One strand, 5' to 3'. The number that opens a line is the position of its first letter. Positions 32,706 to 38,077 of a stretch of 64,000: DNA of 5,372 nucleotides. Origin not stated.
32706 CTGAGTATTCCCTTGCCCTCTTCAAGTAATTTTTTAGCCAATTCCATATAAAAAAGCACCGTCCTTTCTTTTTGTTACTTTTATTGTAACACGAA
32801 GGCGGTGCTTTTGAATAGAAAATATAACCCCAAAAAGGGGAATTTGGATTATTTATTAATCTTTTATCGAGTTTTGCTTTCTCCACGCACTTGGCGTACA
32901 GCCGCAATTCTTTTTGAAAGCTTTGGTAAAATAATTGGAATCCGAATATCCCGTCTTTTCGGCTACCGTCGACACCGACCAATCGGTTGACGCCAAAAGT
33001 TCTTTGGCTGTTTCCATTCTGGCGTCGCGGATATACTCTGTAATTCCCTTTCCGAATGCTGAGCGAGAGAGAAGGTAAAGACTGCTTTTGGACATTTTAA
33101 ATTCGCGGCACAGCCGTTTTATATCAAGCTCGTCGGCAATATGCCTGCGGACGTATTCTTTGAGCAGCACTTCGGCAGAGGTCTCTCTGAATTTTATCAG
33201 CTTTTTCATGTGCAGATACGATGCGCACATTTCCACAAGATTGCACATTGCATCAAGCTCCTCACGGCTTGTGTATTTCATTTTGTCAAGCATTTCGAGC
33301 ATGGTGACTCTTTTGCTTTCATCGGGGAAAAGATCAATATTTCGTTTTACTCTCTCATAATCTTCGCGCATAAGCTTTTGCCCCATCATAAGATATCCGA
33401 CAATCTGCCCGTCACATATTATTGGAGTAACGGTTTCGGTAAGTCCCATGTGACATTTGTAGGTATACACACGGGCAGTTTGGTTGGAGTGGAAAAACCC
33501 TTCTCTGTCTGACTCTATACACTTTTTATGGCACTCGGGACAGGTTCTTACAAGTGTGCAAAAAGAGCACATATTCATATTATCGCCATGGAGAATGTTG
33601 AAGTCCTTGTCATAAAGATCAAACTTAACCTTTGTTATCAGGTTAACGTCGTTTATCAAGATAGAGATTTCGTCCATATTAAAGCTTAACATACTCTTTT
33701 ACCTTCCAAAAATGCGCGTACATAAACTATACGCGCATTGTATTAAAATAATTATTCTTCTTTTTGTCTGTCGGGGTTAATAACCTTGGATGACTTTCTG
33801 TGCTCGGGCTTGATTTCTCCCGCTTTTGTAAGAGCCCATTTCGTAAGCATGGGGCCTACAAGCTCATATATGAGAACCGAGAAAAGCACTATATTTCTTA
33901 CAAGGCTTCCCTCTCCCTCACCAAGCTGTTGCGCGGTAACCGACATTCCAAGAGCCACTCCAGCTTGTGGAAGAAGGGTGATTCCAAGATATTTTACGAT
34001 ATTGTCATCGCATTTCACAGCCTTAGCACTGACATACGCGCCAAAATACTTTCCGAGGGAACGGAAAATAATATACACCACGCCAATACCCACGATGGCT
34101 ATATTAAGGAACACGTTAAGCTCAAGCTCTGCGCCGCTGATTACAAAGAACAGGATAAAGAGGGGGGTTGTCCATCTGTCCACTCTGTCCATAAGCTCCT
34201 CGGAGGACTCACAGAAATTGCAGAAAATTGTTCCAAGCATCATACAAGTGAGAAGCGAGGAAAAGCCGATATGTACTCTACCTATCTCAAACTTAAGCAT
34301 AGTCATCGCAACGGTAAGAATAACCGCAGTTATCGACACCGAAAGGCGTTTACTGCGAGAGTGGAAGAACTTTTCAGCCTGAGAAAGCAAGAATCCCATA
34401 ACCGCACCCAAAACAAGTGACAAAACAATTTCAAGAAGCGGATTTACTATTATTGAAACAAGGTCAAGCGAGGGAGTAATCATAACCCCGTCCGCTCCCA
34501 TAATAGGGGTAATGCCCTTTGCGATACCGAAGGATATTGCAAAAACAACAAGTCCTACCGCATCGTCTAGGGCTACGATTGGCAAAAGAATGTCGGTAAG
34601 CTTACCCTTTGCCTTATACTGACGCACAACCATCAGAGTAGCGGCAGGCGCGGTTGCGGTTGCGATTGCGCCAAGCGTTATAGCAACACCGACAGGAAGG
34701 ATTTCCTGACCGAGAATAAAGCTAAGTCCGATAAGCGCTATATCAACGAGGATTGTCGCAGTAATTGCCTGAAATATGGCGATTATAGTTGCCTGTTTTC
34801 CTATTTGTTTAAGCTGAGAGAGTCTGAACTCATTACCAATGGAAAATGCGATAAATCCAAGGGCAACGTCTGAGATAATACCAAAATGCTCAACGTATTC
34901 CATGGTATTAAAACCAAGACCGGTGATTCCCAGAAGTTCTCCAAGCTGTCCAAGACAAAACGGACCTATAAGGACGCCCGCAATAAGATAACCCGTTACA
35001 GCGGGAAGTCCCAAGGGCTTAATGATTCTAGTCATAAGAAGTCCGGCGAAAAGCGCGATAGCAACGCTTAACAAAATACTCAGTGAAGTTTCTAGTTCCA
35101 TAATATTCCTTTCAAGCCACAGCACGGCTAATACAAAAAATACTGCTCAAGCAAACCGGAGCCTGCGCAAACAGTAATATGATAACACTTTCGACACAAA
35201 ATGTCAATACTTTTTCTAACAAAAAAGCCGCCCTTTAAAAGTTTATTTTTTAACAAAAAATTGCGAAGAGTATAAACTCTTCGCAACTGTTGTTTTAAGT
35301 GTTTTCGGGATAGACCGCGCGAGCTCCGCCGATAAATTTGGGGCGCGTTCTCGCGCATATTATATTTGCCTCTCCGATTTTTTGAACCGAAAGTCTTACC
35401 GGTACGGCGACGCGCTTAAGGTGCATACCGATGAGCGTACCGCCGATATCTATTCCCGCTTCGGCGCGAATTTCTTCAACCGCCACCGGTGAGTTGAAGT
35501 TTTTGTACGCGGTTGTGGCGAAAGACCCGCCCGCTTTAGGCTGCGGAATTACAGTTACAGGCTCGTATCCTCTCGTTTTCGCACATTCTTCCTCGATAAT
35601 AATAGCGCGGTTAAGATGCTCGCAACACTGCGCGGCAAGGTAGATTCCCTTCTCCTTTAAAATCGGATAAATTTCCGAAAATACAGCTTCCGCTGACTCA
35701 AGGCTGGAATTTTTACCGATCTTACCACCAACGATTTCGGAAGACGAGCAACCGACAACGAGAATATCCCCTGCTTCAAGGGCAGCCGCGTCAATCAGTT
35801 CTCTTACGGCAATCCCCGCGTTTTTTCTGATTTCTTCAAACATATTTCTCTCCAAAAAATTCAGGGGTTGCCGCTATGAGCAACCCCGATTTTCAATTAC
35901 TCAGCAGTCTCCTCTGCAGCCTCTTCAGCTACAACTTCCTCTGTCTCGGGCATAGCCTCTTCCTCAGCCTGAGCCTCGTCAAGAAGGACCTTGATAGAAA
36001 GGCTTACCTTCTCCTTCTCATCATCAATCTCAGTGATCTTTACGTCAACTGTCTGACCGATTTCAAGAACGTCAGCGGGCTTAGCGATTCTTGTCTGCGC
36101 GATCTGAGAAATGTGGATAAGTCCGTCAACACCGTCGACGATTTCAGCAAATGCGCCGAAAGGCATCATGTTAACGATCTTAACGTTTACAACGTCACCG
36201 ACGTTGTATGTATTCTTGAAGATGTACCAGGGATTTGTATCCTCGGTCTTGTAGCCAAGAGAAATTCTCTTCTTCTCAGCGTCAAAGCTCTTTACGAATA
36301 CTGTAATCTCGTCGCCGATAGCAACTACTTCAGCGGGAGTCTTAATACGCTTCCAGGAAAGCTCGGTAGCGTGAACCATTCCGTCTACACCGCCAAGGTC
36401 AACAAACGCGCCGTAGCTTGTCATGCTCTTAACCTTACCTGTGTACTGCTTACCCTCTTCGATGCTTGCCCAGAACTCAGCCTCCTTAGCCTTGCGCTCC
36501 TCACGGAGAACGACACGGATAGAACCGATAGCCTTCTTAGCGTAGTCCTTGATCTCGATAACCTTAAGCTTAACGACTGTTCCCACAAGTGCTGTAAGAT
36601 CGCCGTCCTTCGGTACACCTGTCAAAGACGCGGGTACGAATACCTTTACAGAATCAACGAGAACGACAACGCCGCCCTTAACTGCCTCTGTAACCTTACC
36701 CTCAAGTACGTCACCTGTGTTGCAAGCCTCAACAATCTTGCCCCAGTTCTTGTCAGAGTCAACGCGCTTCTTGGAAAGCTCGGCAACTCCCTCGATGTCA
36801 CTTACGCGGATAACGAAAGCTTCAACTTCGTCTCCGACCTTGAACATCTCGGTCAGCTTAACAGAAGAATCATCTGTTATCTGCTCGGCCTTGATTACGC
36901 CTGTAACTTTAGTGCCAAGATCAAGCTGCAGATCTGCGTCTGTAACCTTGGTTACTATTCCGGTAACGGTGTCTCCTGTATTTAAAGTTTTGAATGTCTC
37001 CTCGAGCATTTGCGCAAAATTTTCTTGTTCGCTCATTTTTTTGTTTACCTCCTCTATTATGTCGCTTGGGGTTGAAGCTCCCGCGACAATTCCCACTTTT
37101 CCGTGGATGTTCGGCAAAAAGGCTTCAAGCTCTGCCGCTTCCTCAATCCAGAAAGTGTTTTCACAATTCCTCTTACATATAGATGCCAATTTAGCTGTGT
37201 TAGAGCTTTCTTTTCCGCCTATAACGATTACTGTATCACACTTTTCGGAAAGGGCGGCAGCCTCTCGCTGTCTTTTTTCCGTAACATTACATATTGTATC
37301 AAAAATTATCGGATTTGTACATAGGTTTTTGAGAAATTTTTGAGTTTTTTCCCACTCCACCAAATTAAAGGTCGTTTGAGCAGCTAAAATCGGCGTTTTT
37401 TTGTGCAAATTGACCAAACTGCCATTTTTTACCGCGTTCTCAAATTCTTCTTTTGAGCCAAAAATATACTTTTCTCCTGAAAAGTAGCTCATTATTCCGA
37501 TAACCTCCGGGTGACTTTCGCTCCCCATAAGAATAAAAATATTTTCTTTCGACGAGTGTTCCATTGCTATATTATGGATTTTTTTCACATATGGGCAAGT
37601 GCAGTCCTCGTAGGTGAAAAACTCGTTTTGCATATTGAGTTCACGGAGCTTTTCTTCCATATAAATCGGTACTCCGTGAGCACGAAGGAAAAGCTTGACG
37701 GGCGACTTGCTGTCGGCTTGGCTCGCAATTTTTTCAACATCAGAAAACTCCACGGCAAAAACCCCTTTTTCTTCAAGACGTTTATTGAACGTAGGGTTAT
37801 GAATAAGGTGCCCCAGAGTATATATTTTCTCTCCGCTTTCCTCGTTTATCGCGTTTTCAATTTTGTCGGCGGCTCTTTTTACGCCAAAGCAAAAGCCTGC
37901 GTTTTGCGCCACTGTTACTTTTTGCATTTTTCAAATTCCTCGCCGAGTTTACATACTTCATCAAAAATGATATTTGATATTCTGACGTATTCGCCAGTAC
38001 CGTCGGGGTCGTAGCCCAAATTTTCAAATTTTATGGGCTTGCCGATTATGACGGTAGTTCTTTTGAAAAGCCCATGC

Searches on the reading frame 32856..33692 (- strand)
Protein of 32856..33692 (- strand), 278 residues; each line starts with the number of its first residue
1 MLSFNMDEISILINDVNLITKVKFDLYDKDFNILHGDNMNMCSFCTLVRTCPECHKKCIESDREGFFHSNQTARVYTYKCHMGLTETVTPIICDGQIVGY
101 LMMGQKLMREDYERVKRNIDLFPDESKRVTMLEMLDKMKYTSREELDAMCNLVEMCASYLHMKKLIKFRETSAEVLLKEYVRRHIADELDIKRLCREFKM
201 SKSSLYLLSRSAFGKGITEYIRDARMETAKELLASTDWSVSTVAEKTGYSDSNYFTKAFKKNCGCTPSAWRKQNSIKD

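Call 15: search_protein_families(library=pfam, max_evalue=0.001, proteins=[window:32856-33692:-])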
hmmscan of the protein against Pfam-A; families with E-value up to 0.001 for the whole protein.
window:32856-33692:- (278 aa): 3 families
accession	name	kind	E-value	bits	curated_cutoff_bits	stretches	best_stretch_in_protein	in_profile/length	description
PF10114.15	PocR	-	2e-31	109.4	23.9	1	4-160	3-157/162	Sensory domain found in PocR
PF12833.13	HTH_18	-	1.3e-22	80.3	33.6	1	194-273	1-80/80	Helix-turn-helix domain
PF00165.29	HTH_AraC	-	6.3e-18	64.9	26.6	1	234-272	2-42/42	Bacterial regulatory helix-turn-helix proteins, AraC family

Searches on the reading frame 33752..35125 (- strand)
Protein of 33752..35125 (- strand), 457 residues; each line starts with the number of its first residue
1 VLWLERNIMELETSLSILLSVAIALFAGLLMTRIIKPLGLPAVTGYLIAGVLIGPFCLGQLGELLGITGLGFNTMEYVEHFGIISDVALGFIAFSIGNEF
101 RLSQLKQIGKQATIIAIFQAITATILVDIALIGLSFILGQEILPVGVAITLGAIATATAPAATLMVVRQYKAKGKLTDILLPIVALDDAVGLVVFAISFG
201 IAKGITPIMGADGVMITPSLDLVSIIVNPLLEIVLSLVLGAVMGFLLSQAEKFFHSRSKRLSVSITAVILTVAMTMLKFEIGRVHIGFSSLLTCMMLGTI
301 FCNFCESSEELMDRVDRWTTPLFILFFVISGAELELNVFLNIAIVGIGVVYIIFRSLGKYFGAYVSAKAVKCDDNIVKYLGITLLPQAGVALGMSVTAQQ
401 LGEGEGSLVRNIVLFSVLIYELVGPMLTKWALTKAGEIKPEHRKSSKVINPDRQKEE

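Call 15: search_protein_families(library=pfam, max_evalue=0.001, proteins=[window:33752-35125:-])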
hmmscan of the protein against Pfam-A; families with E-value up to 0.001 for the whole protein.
window:33752-35125:- (457 aa): 1 family
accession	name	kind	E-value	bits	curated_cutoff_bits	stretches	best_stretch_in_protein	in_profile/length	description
PF00999.27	Na_H_Exchanger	-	4e-29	102.1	26.2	1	22-433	2-374/375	Sodium/hydrogen exchanger, transmembrane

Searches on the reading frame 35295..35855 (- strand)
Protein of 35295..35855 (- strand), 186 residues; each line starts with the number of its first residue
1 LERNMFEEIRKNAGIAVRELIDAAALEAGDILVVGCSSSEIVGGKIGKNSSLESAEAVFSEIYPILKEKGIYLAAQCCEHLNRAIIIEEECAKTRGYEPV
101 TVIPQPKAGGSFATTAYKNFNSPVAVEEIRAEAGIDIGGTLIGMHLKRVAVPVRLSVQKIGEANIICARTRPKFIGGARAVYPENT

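Call 44: search_protein_families(library=ncbifam, max_evalue=0.01, proteins=[window:35295-35855:-])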
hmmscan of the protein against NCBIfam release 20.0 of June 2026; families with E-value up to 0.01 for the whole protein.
window:35295-35855:- (186 aa): 1 family
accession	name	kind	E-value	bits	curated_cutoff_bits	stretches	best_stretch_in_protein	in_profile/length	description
TIGR01440.1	TIGR01440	hypoth_equivalog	1.4e-67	226.8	145.3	1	16-182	6-172/172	TIGR01440 family protein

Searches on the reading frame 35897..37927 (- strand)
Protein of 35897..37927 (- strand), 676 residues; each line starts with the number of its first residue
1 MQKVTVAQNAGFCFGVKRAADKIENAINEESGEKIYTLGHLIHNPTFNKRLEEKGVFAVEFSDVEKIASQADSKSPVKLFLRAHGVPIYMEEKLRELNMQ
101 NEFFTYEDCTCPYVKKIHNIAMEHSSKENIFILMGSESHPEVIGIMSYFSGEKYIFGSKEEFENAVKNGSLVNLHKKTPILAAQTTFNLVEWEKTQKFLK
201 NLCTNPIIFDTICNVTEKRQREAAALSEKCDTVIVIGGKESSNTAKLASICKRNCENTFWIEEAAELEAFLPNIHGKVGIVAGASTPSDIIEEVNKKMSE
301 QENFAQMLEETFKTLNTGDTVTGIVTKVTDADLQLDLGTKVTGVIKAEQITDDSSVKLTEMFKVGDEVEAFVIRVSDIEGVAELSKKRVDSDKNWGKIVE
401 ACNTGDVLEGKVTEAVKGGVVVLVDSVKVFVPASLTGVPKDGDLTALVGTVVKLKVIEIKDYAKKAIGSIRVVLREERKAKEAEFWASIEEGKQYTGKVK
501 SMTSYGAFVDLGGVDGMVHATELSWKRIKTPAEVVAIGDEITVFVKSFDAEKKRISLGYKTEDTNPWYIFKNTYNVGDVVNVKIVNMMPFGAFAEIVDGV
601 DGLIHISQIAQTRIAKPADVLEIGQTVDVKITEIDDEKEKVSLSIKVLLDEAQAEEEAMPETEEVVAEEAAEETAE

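Call 15: search_protein_families(library=pfam, max_evalue=0.001, proteins=[window:35897-37927:-])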
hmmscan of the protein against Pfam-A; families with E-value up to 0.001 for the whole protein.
window:35897-37927:- (676 aa): 5 families
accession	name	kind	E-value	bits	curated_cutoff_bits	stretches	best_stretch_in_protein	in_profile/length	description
PF02401.23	LYTB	-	1.2e-78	264.5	24.5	1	4-298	1-266/267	LytB protein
PF00575.29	S1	-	3e-57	191.4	22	4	574-646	2-74/74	S1 RNA binding domain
PF23459.1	S1_RRP5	-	1.7e-14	54.6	27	1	316-385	2-71/72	RRP5 S1 domain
PF21710.3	Spt6_S1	-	8.5e-12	45.7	27.5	1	571-645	11-86/91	Spt6, S1/OB domain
PF24685.1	OB_RRP5_4th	-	5.3e-05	23.6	31.5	0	339-388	35-84/92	RRP5 OB-fold domain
